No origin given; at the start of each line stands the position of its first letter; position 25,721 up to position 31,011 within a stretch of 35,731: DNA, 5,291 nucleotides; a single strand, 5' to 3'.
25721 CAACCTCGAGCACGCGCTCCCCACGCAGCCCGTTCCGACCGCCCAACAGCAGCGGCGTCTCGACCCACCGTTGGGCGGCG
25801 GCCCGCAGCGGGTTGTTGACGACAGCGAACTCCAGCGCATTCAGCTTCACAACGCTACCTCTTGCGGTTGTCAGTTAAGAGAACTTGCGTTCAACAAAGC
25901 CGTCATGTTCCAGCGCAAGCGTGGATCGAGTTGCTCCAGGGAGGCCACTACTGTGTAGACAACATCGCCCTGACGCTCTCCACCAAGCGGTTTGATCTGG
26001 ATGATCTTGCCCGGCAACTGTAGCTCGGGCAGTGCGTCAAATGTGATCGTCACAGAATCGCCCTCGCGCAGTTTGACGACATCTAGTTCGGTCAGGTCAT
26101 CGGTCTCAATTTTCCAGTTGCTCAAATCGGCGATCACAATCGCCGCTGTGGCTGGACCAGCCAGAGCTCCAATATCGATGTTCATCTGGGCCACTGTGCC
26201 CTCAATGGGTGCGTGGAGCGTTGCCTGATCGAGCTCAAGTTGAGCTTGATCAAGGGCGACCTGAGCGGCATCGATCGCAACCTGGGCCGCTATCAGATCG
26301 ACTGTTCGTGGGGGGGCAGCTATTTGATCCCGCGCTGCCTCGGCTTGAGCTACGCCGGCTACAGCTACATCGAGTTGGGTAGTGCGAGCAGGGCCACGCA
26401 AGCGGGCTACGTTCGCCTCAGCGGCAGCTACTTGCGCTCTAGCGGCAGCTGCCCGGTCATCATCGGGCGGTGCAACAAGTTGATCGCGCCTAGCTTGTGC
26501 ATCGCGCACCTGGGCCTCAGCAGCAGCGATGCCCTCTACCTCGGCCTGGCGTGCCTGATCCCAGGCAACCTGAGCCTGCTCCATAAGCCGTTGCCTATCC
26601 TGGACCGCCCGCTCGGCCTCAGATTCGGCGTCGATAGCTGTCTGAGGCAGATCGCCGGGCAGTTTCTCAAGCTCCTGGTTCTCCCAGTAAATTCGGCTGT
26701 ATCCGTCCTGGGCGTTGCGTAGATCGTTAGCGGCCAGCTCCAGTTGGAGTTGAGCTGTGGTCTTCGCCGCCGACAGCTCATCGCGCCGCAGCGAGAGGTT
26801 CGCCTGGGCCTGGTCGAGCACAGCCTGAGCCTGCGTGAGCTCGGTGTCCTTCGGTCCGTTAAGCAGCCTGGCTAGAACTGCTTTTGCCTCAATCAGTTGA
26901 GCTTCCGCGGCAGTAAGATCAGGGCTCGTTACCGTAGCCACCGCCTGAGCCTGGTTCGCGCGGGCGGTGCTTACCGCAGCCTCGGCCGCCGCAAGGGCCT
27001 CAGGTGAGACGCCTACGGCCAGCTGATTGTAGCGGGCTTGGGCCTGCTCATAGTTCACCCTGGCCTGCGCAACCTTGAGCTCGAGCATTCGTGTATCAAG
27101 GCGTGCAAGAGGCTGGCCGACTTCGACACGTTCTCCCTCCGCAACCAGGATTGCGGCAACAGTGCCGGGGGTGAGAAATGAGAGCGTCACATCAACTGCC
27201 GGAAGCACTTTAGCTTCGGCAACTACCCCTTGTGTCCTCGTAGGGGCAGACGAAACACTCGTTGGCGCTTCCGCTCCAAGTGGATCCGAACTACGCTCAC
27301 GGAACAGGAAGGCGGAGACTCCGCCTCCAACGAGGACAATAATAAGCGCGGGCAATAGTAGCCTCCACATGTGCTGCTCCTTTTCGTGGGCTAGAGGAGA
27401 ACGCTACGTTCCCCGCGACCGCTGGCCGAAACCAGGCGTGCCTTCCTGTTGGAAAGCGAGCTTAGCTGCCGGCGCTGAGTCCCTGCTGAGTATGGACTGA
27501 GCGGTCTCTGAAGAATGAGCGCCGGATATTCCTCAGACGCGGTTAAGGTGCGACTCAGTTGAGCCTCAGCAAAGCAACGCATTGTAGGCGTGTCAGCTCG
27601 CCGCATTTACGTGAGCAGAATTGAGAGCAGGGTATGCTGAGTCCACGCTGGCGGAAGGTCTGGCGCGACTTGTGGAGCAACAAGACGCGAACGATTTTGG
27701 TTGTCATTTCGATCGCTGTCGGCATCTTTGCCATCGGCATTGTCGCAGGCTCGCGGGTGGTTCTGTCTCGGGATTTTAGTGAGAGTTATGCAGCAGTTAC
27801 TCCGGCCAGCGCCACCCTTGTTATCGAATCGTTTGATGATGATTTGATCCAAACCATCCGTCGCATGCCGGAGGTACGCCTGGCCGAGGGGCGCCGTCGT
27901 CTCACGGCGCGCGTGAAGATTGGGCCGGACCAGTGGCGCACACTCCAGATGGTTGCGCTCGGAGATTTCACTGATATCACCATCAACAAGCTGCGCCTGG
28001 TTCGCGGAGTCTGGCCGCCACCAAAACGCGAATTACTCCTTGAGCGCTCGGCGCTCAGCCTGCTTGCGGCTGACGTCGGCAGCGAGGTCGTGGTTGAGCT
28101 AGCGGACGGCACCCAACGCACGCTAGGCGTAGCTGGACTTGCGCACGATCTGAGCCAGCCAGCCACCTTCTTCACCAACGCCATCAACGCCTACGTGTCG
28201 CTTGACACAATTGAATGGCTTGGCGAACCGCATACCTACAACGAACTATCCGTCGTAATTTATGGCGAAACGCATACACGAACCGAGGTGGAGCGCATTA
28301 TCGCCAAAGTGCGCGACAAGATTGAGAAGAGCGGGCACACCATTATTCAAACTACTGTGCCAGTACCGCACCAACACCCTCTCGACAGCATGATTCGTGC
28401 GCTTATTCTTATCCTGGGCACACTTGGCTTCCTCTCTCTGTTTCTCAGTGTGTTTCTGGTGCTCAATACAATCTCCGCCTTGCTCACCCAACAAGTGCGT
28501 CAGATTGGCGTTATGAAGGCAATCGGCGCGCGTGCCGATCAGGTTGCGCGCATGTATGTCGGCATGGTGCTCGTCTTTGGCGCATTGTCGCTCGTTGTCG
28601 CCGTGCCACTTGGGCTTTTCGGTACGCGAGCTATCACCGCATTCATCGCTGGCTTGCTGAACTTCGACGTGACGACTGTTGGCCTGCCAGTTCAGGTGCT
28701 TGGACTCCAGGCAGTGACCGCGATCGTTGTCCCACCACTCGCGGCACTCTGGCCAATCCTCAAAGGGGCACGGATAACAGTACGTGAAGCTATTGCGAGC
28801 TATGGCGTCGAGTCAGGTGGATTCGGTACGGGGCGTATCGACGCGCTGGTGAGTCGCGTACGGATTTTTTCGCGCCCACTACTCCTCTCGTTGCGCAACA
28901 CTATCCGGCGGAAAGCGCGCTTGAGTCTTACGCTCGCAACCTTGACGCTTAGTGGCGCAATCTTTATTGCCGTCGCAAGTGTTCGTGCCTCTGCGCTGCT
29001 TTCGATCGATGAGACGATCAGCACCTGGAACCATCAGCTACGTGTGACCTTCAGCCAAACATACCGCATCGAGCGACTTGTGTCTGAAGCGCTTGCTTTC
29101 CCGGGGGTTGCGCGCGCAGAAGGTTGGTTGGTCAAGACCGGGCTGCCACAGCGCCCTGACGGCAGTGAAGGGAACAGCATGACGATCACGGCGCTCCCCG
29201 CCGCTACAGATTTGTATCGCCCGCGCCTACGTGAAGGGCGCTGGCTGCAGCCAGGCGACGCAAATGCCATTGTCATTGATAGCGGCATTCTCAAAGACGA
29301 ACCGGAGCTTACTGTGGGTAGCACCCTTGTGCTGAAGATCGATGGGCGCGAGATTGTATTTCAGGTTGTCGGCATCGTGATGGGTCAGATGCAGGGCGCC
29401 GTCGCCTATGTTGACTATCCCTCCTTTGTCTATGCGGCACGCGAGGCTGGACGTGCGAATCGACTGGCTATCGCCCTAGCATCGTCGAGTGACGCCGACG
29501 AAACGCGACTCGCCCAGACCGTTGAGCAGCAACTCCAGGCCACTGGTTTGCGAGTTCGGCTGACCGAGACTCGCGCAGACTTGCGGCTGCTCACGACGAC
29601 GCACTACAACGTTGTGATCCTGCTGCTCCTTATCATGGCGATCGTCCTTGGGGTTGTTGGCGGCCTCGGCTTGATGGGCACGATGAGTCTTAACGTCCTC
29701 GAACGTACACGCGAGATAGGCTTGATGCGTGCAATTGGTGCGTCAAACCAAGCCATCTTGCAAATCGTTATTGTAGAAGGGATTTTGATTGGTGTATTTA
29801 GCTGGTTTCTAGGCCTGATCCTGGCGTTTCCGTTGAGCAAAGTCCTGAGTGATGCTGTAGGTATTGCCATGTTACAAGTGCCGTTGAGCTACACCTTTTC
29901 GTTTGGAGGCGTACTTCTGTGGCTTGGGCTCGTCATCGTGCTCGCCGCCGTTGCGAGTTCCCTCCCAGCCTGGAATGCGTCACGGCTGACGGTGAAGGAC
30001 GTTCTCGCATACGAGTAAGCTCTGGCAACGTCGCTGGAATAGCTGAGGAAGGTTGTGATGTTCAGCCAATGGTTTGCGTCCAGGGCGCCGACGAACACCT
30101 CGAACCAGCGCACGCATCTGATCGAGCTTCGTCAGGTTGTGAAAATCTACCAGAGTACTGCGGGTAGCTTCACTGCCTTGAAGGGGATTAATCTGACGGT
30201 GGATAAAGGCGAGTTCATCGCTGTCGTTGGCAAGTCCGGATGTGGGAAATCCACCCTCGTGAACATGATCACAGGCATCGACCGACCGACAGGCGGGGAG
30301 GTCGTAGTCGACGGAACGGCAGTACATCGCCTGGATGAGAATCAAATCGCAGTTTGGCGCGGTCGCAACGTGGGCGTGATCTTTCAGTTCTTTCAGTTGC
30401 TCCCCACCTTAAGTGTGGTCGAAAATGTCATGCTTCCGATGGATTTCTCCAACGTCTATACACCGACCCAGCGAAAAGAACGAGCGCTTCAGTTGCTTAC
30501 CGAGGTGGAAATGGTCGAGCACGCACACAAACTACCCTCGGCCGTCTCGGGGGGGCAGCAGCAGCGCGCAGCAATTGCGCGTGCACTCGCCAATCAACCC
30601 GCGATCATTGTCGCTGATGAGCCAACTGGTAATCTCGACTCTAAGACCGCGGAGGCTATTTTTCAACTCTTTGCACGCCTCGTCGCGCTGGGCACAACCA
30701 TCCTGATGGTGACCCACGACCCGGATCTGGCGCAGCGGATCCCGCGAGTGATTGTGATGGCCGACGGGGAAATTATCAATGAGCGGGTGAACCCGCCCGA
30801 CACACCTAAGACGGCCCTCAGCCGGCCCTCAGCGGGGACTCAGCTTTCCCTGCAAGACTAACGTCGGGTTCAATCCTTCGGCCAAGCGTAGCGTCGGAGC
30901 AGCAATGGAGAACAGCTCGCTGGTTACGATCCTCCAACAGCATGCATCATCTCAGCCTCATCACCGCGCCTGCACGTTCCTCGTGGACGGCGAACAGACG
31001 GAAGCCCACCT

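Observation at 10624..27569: Seven promoter-proximal arrays of CTCAG-type pentamers at exact 11-bp phasing, all oriented toward the downstream operon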

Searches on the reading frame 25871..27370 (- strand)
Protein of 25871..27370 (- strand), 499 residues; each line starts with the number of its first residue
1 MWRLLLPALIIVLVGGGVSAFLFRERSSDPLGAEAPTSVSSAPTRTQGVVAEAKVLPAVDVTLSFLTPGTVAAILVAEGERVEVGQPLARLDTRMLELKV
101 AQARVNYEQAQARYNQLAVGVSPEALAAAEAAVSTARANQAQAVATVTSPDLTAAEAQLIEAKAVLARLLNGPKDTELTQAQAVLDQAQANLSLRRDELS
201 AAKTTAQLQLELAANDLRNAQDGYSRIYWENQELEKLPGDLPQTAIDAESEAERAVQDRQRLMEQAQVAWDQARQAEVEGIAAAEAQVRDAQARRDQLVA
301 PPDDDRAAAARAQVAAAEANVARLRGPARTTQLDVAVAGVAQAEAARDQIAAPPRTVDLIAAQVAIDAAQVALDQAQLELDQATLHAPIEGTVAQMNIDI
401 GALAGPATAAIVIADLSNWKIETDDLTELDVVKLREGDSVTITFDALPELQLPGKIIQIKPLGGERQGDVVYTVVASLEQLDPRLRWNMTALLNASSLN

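Call 6: search_protein_families(library=pfam, proteins=[window:25871-27370:-])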
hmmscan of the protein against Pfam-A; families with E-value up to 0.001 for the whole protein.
window:25871-27370:- (499 aa): 3 families
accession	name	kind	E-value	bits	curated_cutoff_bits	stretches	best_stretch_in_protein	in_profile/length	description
PF16576.10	HlyD_D23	-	2.2e-11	43.9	30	1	373-462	99-187/214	Barrel-sandwich domain of CusB or HlyD membrane-fusion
PF13437.12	HlyD_3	-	1.3e-08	35.9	22.2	1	384-481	1-96/106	HlyD family secretion protein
PF13533.13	Biotin_lipoyl_2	-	2.1e-06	27.8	29.8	1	61-92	1-32/32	Biotin-lipoyl like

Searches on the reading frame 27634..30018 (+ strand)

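Call 6: search_protein_families(library=pfam, proteins=[window:27634-30018:+])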
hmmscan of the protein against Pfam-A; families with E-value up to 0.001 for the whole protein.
window:27634-30018:+ (794 aa): 2 families
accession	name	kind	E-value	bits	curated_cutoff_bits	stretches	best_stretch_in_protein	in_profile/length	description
PF02687.27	FtsX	-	2e-25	89.6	25.5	2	667-785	2-118/120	FtsX-like permease C-terminal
PF12704.14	MacB_PCD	-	6.9e-16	59.6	27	1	432-624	3-200/207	MacB-like periplasmic core domain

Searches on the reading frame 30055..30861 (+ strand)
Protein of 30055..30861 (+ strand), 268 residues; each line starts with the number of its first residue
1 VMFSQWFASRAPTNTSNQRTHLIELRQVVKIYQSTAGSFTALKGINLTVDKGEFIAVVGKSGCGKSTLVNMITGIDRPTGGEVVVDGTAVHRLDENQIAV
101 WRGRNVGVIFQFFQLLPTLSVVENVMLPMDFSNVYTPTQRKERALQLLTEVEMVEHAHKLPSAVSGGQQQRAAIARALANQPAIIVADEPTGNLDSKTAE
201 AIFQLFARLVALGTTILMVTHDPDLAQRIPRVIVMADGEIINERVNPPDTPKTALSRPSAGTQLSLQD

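Call 6: search_protein_families(library=pfam, proteins=[window:30055-30861:+])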
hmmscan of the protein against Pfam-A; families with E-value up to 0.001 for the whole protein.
window:30055-30861:+ (268 aa): 3 families
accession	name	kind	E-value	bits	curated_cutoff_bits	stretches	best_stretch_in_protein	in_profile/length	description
PF00005.33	ABC_tran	-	2.2e-36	125.9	25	1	42-191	1-136/137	ABC transporter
PF13304.12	AAA_21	-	2.1e-05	25.2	27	0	162-223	236-300/304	AAA domain, putative AbiEii toxin, Type IV TA system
PF03193.22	RsgA_GTPase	-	0.00018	21.8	30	1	31-74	86-128/174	RsgA GTPase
